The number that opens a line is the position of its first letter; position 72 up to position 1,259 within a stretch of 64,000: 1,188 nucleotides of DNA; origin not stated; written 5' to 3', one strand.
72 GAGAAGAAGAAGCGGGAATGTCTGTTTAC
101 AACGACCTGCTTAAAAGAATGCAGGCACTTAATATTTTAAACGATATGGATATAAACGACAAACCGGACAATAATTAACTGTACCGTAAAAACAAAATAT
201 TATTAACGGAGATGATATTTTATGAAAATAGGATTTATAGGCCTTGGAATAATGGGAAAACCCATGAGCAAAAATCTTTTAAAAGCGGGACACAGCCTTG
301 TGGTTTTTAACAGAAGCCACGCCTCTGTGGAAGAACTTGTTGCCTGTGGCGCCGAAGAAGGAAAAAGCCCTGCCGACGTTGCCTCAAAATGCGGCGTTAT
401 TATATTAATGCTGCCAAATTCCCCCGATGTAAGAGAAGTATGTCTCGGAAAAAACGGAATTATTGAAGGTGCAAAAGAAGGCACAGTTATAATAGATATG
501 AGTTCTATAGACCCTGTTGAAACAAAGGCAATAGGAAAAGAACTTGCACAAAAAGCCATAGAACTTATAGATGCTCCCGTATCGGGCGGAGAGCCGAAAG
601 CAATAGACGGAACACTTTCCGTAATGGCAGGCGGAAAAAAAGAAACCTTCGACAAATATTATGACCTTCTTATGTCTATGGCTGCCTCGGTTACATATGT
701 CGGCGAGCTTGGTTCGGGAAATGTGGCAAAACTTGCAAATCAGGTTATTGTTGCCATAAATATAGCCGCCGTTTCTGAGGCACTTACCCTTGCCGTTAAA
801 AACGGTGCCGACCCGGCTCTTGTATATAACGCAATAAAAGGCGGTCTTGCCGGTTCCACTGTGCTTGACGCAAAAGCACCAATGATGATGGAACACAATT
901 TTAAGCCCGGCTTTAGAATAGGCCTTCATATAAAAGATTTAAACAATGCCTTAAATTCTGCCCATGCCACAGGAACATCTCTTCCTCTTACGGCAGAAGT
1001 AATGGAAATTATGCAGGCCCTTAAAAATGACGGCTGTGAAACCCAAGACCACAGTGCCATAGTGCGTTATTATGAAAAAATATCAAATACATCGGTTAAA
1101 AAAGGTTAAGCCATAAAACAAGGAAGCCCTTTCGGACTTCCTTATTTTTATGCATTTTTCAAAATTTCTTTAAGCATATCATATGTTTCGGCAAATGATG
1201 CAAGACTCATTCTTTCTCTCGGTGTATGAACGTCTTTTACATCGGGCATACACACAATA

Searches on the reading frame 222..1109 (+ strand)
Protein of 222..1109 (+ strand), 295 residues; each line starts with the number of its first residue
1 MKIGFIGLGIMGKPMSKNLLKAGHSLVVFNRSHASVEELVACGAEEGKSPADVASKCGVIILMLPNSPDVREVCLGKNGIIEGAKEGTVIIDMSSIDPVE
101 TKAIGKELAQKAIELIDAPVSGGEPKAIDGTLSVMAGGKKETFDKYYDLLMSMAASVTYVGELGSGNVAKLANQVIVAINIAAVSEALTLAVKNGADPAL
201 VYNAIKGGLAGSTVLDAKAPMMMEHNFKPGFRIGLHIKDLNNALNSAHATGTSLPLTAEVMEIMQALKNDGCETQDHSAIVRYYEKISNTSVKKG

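Call 55: find_encoding_contigs(protein=window:222-1109:+, flank=10000, max_places=1)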
Protein window:222-1109:+ (295 aa): 4 contigs read that carry it; 1 place shown.
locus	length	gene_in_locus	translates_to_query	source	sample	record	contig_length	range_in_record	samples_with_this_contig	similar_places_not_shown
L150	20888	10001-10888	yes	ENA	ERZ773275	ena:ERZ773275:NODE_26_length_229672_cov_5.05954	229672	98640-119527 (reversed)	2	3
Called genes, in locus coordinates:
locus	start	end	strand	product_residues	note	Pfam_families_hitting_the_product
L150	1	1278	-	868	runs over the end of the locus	PF07517:SecA_DEAD, PF00270:DEAD, PF01043:SecA_PP_bind, PF21090:P-loop_SecA, PF07516:SecA_SW, PF02810:SEC-C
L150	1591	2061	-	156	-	-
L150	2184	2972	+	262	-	PF01643:Acyl-ACP_TE, PF13279:4HBT_2 (faint), PF20791:Acyl-ACP_TE_C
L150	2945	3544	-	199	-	-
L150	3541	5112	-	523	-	PF02446:Glyco_hydro_77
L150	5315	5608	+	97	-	-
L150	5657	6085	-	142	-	-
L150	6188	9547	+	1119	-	PF21445:ADDB_N, PF12705:PDDEXK_1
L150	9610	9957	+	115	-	-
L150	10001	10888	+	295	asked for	PF02826:2-Hacid_dh_C (weak), PF03446:NAD_binding_2, PF03807:F420_oxidored (weak), PF14833:NAD_binding_11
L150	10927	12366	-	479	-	PF05343:Peptidase_M42 (faint), PF01546:Peptidase_M20, PF07687:M20_dimer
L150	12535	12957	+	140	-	PF13279:4HBT_2, PF03061:4HBT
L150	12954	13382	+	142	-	PF13328:HD_4 (weak)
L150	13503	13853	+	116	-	PF09339:HTH_IclR, PF01047:MarR, PF13412:HTH_24 (faint)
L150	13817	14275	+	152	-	PF01614:IclR_C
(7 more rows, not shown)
